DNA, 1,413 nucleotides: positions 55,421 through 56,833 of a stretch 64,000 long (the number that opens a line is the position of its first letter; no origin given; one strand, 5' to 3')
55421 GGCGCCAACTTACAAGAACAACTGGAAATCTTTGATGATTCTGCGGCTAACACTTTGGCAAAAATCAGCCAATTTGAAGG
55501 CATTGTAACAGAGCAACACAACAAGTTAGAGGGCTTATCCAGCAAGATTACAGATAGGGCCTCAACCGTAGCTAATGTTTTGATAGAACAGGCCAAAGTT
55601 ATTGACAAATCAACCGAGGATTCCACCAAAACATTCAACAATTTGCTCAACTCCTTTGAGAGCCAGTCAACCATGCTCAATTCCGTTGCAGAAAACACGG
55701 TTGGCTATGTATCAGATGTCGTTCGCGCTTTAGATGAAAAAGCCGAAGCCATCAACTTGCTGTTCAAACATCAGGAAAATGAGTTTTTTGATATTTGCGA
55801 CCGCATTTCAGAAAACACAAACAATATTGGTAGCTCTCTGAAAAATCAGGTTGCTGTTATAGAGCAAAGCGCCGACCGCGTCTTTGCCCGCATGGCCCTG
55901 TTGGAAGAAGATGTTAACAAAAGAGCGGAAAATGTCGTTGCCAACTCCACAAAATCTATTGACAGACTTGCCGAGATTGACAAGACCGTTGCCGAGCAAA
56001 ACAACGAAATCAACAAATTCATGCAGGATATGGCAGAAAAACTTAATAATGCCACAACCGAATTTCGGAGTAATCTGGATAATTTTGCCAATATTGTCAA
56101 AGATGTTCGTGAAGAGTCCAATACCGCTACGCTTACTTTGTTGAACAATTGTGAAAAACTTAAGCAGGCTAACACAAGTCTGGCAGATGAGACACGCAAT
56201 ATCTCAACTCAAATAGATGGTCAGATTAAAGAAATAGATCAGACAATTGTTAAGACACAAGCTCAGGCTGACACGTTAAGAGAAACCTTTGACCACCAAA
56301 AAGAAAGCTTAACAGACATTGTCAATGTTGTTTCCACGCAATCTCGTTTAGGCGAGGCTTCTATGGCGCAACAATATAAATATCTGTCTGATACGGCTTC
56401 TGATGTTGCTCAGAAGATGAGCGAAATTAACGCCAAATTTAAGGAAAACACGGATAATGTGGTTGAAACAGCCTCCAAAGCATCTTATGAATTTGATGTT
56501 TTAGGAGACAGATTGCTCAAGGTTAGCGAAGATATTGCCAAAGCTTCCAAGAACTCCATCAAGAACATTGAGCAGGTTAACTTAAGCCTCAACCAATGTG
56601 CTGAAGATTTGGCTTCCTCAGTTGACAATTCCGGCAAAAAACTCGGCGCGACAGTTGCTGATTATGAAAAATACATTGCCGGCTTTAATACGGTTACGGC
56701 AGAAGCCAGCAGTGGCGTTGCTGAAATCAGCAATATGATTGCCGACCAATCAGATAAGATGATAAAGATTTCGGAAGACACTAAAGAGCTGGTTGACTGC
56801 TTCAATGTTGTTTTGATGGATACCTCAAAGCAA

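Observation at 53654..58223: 1331-aa two-TM anchored coiled-coil giant plus coupled 187-aa partner immediately upstream of, and overlapping, dusB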

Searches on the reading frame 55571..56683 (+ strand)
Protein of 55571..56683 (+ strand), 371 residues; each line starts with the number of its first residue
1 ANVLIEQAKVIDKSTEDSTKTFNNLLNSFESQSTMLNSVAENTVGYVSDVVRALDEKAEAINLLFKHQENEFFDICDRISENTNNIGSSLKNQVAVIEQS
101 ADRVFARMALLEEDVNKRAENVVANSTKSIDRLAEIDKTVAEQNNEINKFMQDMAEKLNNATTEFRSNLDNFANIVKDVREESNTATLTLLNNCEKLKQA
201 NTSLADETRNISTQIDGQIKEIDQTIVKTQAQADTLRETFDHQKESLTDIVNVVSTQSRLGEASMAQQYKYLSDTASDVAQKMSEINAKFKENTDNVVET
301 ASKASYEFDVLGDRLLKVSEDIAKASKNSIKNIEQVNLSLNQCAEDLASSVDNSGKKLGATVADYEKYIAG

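Call 74: predict_structure(alignment_id=A5)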
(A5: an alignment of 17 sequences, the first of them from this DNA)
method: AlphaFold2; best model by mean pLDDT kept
length: 371 residues; sequences in the alignment: 17
mean_pLDDT: 57.0   pTM: 0.21
mean pLDDT of the five models: 57.0, 54.8, 50.3, 44.9, 42.4
residues with pLDDT >= 90: 0; 70-90: 90; 50-70: 145; < 50: 136
segments of 3 or more residues with pLDDT < 50: 1-4, 42-57, 59-70, 97-105, 110-131, 254-299
pLDDT, mean of each block of 10 residues (from residue 1): 51 64 60 53 48 48 47 51 52 50 48 47 46 55 72 74 74 71 69 72 73 73 74 72 63 46 35 35 45 46 50 53 55 54 57 66 63 41
secondary structure, 60 per line:
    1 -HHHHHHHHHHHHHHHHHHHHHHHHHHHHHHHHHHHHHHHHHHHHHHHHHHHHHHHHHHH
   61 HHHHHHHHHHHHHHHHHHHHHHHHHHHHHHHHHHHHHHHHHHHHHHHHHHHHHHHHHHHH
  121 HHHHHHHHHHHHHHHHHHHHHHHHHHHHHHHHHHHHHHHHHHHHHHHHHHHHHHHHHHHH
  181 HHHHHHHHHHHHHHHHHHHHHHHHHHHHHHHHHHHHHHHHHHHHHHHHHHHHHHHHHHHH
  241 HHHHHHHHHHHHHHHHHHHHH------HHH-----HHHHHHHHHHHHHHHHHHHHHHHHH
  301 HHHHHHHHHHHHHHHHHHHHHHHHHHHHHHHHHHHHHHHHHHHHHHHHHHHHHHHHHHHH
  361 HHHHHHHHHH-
elements in order: H2-261 H276-370
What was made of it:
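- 54041..57253 (+): Proline-free alpha-helical rod, aa 130-1200, with a phase-coherent 3.57-residue hydrophobic stripe and internal repeats. AF2 gives an all-helix model at low confidence (call 74).
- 56342..56395 (+): Conserved motif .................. (aa 897-914), the only helix break in the AF2 rod model. Its internal paralog is at aa 515-532 (nt 55196-55249). AF2 helix break at segment residues 262-275 (call 74).
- On GPR/RgsE family: The AF2 model is all-helix (call 74).
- The AF2 rod model is low-confidence (pLDDT 57, call 74), so how the rods pack is unknown.
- Tried and rejected: It gives no information on packing (call 74).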
